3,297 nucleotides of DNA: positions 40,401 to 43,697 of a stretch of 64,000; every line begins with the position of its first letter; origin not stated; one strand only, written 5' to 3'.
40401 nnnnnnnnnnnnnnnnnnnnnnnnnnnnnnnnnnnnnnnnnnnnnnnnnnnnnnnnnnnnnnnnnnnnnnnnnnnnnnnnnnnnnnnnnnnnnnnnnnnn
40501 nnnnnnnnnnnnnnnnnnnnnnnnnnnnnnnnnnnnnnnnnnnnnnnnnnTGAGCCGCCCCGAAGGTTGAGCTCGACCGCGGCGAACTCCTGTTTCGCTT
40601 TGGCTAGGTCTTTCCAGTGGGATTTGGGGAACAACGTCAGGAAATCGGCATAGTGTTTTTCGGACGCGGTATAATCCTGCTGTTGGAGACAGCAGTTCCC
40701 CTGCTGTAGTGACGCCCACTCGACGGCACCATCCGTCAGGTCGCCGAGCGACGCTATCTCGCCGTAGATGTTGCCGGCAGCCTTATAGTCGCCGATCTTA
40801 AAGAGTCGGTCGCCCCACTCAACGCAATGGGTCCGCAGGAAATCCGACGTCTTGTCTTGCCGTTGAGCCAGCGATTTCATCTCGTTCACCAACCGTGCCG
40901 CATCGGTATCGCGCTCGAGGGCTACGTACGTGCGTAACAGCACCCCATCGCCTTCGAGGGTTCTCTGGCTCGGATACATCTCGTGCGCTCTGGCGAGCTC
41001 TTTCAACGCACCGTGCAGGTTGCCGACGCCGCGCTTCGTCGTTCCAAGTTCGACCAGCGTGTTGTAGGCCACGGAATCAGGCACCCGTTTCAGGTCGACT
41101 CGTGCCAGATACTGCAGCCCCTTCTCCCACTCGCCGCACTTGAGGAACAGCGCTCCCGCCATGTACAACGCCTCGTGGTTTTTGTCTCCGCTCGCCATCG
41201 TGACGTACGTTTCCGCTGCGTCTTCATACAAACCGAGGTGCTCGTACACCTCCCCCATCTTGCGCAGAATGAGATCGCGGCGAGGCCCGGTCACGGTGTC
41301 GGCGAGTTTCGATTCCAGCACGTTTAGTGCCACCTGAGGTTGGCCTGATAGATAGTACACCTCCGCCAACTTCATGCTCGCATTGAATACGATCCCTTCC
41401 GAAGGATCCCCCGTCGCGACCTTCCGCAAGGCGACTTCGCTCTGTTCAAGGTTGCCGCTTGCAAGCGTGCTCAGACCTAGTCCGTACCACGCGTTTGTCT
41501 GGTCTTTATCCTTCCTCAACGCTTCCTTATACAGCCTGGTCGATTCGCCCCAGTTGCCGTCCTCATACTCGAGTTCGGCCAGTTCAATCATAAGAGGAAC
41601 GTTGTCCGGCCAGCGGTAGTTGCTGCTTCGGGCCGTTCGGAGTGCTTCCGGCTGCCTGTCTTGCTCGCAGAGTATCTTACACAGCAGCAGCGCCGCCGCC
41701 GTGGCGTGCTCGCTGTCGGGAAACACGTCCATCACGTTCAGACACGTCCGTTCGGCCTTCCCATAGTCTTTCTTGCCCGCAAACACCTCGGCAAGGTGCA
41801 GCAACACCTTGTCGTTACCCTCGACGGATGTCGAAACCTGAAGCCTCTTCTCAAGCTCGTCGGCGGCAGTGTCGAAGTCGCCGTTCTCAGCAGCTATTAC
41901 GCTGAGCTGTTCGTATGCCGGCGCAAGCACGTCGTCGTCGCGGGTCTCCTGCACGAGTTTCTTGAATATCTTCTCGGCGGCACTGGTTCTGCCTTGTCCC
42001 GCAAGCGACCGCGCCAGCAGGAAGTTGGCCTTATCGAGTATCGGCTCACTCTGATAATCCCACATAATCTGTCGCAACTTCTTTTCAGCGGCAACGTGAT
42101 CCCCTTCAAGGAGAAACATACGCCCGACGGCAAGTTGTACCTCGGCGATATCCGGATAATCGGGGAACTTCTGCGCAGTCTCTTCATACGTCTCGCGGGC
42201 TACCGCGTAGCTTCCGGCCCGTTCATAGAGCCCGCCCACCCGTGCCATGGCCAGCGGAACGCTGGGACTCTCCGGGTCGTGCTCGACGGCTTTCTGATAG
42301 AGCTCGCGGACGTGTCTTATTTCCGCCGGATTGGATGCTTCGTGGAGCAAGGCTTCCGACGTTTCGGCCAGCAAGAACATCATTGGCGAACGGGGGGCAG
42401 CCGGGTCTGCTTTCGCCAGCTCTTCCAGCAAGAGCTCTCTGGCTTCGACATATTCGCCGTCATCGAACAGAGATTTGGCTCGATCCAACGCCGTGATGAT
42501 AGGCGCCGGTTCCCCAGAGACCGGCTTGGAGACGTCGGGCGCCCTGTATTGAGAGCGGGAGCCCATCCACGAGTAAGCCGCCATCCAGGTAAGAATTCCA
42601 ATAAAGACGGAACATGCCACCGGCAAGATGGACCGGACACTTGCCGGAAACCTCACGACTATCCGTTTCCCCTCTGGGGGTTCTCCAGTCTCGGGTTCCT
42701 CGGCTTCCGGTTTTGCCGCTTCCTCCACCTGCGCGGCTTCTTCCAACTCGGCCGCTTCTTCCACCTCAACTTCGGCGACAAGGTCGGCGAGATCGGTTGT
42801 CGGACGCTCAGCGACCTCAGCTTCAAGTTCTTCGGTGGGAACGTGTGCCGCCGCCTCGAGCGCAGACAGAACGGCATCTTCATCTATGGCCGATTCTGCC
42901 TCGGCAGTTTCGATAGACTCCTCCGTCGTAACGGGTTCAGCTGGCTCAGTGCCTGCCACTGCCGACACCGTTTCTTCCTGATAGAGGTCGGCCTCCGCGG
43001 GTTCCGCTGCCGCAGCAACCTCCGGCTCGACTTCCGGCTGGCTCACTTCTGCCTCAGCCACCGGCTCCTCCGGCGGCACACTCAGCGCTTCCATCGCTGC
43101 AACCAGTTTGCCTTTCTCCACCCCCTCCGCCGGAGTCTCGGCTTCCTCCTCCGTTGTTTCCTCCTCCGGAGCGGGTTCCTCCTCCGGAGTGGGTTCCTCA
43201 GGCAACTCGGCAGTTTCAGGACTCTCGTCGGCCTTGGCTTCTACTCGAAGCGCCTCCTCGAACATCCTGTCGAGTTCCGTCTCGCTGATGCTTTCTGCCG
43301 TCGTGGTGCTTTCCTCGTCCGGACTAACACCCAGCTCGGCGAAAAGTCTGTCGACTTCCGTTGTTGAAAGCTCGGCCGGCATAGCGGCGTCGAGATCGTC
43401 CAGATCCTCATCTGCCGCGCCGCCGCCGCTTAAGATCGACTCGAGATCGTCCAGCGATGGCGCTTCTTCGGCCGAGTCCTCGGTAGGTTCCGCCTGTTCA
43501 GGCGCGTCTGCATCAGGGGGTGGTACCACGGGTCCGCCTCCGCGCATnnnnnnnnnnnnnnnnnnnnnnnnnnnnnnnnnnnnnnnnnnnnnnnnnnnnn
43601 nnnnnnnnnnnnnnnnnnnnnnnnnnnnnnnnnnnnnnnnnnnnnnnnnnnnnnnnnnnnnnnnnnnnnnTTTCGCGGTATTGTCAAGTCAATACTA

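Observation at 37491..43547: Four genes chained by ATGA start/stop overlaps: 1000-aa acidic TPR protein, small protein, cytoplasmic PAS kinase and sigma-54 activator, at the head of the flagellar cluster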

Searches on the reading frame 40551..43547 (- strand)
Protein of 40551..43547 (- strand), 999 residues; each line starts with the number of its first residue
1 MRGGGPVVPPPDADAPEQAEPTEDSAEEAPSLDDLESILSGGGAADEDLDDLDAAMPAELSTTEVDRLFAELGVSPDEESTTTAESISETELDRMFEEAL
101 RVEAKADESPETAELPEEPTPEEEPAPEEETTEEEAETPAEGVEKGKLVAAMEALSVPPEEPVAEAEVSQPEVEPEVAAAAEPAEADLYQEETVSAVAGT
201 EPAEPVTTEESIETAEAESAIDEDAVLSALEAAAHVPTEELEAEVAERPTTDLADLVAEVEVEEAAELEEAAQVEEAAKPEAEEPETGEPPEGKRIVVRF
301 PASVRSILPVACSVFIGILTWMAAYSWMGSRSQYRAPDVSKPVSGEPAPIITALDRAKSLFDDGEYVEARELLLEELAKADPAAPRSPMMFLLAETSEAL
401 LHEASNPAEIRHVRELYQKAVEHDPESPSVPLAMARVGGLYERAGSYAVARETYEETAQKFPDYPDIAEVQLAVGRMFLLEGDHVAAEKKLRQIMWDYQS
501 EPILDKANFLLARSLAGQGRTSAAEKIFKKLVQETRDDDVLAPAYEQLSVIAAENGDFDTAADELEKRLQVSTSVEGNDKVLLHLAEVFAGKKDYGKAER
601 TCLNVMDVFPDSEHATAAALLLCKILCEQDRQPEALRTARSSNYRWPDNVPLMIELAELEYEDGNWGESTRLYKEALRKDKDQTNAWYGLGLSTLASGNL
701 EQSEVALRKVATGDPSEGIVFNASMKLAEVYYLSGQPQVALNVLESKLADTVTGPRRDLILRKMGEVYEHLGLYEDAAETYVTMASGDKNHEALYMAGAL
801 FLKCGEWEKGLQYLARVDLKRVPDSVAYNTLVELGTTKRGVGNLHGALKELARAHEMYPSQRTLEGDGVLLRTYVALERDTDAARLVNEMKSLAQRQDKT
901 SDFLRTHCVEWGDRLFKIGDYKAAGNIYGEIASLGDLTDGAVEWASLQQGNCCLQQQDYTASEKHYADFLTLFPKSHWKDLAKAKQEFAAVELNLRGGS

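Call 9: search_protein_families(library=pfam, proteins=[window:40551-43547:-], max_evalue=0.01)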
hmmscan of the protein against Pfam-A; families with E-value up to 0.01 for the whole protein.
window:40551-43547:- (999 aa): 21 families
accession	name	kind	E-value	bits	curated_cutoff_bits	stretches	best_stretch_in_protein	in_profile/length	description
PF13424.12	TPR_12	-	9.7e-26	90.2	30.1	1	435-493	6-70/77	Tetratricopeptide repeat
PF14559.12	TPR_19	-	1.3e-24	86.7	25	3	479-542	2-62/68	Tetratricopeptide repeat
PF13428.12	TPR_14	-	5.3e-24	82.7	23.5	0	437-469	7-39/44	Tetratricopeptide repeat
PF07719.23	TPR_2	-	2.2e-21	74.6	27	0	653-682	4-33/34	Tetratricopeptide repeat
PF13432.12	TPR_16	-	5.5e-20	71.9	32.7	3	655-715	2-62/65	Tetratricopeptide repeat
PF13174.12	TPR_6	-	1e-11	45.1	26.3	0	507-533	2-28/33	Tetratricopeptide repeat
PF09976.15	TPR_21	-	7.8e-10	39.2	25.5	2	481-569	52-140/193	Tetratricopeptide repeat-like domain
PF25063.1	ARM_TT21_C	-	9.8e-10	39.1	35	1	464-613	51-198/209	Tetratricopeptide repeat protein 21 C-terminal ARM domain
PF13431.12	TPR_17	-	1.9e-08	34.4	24.4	0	672-703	1-32/34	Tetratricopeptide repeat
PF13181.12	TPR_8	-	2e-07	31.1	25.7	0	506-533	2-29/34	Tetratricopeptide repeat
PF00515.34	TPR_1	-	2.8e-06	27.4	27.8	0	948-966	6-24/34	Tetratricopeptide repeat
PF24575.1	TPR_Slam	-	6e-06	27.1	35.2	0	405-489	26-102/104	Surface lipoprotein assembly modifier, N-terminal TPR repeats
PF07721.20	TPR_4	-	8.9e-06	26.3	27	0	353-373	4-24/26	Tetratricopeptide repeat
PF13176.12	TPR_7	-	1.3e-05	25.3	27.9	0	763-783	4-24/36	Tetratricopeptide repeat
PF12895.13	ANAPC3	-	1.5e-05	25.6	27.2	0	765-816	30-81/82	Anaphase-promoting complex, cyclosome, subunit 3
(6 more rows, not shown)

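Call 33: search_solved_structures(query=window:40551-43547:-, max_evalue=0.01)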
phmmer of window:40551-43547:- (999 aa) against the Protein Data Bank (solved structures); distinct sequences matched with E-value up to 0.01: 26.
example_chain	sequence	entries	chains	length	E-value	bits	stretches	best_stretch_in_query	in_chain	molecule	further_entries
9qhb_A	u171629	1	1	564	6.2e-13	51.1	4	655-816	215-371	Engineered tetratricopeptide repeat protein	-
8bu0_A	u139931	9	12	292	5.1e-11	44.7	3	655-817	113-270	Consensus tetratricopeptide repeat protein | Crystal structure of an 8-repeat consensus TPR superhelix with Zinc. | Monomer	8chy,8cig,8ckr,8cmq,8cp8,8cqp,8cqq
8ump_A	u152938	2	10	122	4.9e-08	34.9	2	653-715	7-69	T33-ml35-redesigned-TPR-domain-fold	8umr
9qhc_A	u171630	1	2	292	8.2e-08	34.1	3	655-813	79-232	Engineered tetratricopeptide repeat protein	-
7obi_A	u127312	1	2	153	1.1e-06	30.4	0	756-825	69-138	CTPR-rv4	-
6vl6_B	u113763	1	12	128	1.4e-06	30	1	621-717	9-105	T33_dn2B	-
6vfj_B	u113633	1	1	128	3.1e-06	28.9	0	658-718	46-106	I53_dn5B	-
6vfi_B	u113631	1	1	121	6.4e-06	27.9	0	659-717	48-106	O43_dn18B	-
6v8e_A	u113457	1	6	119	1.5e-05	26.7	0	661-716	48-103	Designed protein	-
6vfh_A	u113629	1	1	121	3e-05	25.6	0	652-701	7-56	T33_dn10A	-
9eh1_Q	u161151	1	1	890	4.2e-05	25.2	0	472-697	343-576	RNA polymerase-associated protein CTR9 homolog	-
7kna_A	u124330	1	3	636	5.6e-05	24.8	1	591-718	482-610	Hemagglutinin,I53_dn5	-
6vl6_A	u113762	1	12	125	9e-05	24.1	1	646-715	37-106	T33_dn2A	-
8ur5_A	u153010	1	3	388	0.00015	23.3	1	613-718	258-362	Trimer head HA,Hemagglutinin HA1 chain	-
8ur7_A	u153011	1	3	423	0.0003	22.3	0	661-718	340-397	Trimer head HA,Hemagglutinin HA1 chain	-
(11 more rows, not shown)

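Call 68: search_protein_families(library=ncbifam, proteins=[window:40551-43547:-], max_evalue=0.01)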
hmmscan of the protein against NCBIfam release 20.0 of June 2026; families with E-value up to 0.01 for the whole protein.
window:40551-43547:- (999 aa): 16 families
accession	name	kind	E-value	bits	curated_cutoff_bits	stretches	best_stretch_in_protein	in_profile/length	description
TIGR02795.1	tol_pal_ybgF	equivalog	1.9e-26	93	90.1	3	477-566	11-100/119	tol-pal system protein YbgF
TIGR02917.1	PEP_TPR_lipo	equivalog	4.4e-20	71.2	312.2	2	410-671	617-858/899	XrtA/PEP-CTERM system TPR-repeat protein PrsT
TIGR03302.1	OM_YfiO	subfamily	4.6e-17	62.3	81.4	1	467-538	165-236/239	outer membrane protein assembly factor BamD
NF052312.1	T9SS_PorW_SprE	equivalog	8.1e-17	61.1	250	2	438-567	223-353/716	type IX secretion system periplasmic lipoprotein PorW/SprE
NF033920.0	C39_PA2778_fam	equivalog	3e-12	46.5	150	1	626-709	166-249/255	PA2778 family cysteine peptidase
NF040959.1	MamA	equivalog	2.3e-11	43.5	200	1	662-780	49-161/204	magnetosome protein MamA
TIGR02521.1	type_IV_pilW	equivalog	2.6e-10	40.2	154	0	515-622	109-208/234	type IV pilus biogenesis/stability protein PilW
NF008757.0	PRK11788.1-5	equivalog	5.8e-10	38.9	363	0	756-857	105-209/388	lipopolysaccharide assembly protein LapB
NF008756.0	PRK11788.1-4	equivalog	2.8e-07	29.9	474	0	506-637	108-235/389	lipopolysaccharide assembly protein LapB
NF002725.1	PRK02603.1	equivalog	4.6e-06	26.7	143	0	362-461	47-136/173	photosystem I assembly protein Ycf3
TIGR02552.1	LcrH_SycD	equivalog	5.3e-06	26.2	104.8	0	764-817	58-112/136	SycD/LcrH family type III secretion system chaperone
NF047371.1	FlcA_CTERM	equivalog_domain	9e-06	24.4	300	0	658-710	481-533/646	periplasmic flagellar collar protein FlcA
NF047507.1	TPR_BatC_Lepto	exception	1.3e-05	24.7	175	0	656-743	30-118/214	TPR repeat-containing protein BatC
TIGR03939.1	PGA_TPR_OMP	equivalog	3.5e-05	22.2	366.65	1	620-716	399-495/800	poly-beta-1,6 N-acetyl-D-glucosamine export porin PgaA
NF008520.0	PRK11447.1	equivalog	0.00042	18.2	858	0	652-745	353-442/1157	cellulose synthase complex outer membrane protein BcsC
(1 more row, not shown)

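Call 109: predict_structure(alignment_id=A7)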
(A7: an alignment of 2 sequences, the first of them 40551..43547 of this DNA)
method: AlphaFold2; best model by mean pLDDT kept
length: 999 residues; sequences in the alignment: 2
mean_pLDDT: 66.3   pTM: 0.43
mean pLDDT of the five models: 66.3, 65.5, 64.9, 62.3, 59.6
residues with pLDDT >= 90: 131; 70-90: 460; 50-70: 75; < 50: 333
segments of 3 or more residues with pLDDT < 50: 1-89, 101-223, 225-315, 321-347
pLDDT, mean of each block of 10 residues (from residue 1): 32 29 30 34 37 37 39 31 36 56 37 31 31 32 26 28 29 32 31 29 29 32 44 35 32 36 31 29 29 27 37 49 42 31 46 83 86 82 73 88 71 90 87 90 87 92 88 91 90 89 89 90 91 84 89 88 90 78 92 91 90 87 91 89 86 86 82 82 79 84 88 73 89 89 85 76 88 88 78 87 84 86 86 86 87 88 83 83 81 65 66 78 78 60 75 83 81 64 77 72
secondary structure, 60 per line:
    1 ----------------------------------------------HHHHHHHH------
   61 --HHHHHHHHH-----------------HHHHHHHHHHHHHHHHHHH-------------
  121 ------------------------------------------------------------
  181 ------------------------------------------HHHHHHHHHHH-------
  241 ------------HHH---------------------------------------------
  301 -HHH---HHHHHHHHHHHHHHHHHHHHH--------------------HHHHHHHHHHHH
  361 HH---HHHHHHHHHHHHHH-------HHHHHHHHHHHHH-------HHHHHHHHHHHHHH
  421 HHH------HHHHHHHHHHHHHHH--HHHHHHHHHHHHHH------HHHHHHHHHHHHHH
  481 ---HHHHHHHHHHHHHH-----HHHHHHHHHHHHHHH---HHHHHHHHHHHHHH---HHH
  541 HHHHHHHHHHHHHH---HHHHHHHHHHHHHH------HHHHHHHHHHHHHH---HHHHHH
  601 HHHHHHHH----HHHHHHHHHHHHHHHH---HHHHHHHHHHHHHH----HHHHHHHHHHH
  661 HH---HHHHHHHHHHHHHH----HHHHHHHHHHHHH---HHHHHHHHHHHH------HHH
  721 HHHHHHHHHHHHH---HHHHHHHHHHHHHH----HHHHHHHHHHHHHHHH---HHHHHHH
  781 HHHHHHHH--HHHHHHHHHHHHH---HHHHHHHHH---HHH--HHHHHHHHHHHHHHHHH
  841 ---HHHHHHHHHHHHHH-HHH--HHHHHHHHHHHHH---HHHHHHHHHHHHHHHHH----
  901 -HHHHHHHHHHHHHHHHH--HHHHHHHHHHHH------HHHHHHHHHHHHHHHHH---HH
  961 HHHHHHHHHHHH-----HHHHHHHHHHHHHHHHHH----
elements in order (helices of 4 or more, strands of 3 or more residues): H47-54 H63-71 H89-107 H223-233 H308-328 H349-362 H366-379 H387-399 H407-423 H430-444 H447-460 H467-480 H484-497 H503-517 H521-534 H538-554 H558-571 H578-591 H595-608 H613-628 H632-645 H650-662 H666-679 H684-696 H700-711 H718-733 H737-750 H755-770 H774-788 H791-803 H807-815 H824-840 H844-857 H864-876 H880-896 H902-918 H921-932 H939-955 H959-972 H978-995

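Call 111: fold_search(model_id=the predicted structure, library=pdb)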
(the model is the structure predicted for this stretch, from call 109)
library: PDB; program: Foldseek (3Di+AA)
matches with E <= 10: 1810; with E <= 0.001: 607
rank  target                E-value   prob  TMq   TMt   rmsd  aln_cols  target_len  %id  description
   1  9hvq_Q                4.3e-16  1.00  0.26  0.28  19.4       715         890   14  Structure of the transcribing Pol II-DSIF-PAF-SPT6-RECQL5 complex (released 2025-07-16)
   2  9rtt_Q                6.6e-15  1.00  0.21  0.23  23.2       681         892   15  Activated Elongation Complex with IWS1 and ELOF1 (released 2025-09-03)
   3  9hmf_K                1.4e-14  1.00  0.24  0.31  23.6       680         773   13  Periplasmic scaffold of the Campylobacter jejuni flagellar motor (alpha carbon trace) (released 2024-12-25)
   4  4buj_B                5.9e-14  1.00  0.25  0.19  26.2       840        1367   11  Crystal structure of the S. cerevisiae Ski2-3-8 complex (released 2013-08-28)
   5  8fgw_D                1.1e-13  1.00  0.31  0.25  16.6       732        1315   14  Human IFT-A complex structures provide molecular insights into ciliary transport (released 2023-02-22)
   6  4buj_F                1.1e-13  1.00  0.24  0.19  25.6       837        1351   12  Crystal structure of the S. cerevisiae Ski2-3-8 complex (released 2013-08-28)
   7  8bbe_D                1.8e-13  1.00  0.32  0.46  16.8       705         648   13  Structure of the IFT-A complex; IFT-A2 module (released 2022-12-21)
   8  7dkh_A                2.4e-13  1.00  0.20  0.22  23.3       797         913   12  Crystal structure of the Ctr9/Paf1/Cdc73/Rtf1 quaternary complex (released 2021-11-24)
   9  8bbg_D                1.1e-12  1.00  0.32  0.25  16.2       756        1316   13  Structure of the IFT-A complex; anterograde IFT-A train model (released 2022-12-21)
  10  7dkh_I                1.2e-12  1.00  0.20  0.22  23.1       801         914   13  Crystal structure of the Ctr9/Paf1/Cdc73/Rtf1 quaternary complex (released 2021-11-24)
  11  7qds_B                1.9e-12  1.00  0.30  0.30  23.9       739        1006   14  Apo human SKI complex in the open state (released 2022-02-02)
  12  8q9t_E                2.4e-12  1.00  0.24  0.23  26.5       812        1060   10  CryoEM structure of a S. Cerevisiae Ski238 complex bound to RNA (released 2023-11-29)
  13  7qdr_B                3.6e-12  1.00  0.29  0.25  24.4       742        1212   13  Apo human SKI complex in the closed state (released 2022-02-02)
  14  6af0_A                4.2e-12  1.00  0.20  0.22  24.6       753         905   13  Structure of Ctr9, Paf1 and Cdc73 ternary complex from Myceliophthora thermophila (released 2018-09-19)
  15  7xn7_q                4.9e-12  1.00  0.24  0.25  23.2       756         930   15  RNA polymerase II elongation complex containing Spt4/5, Elf1, Spt6, Spn1 and Paf1C (released 2022-09-07)
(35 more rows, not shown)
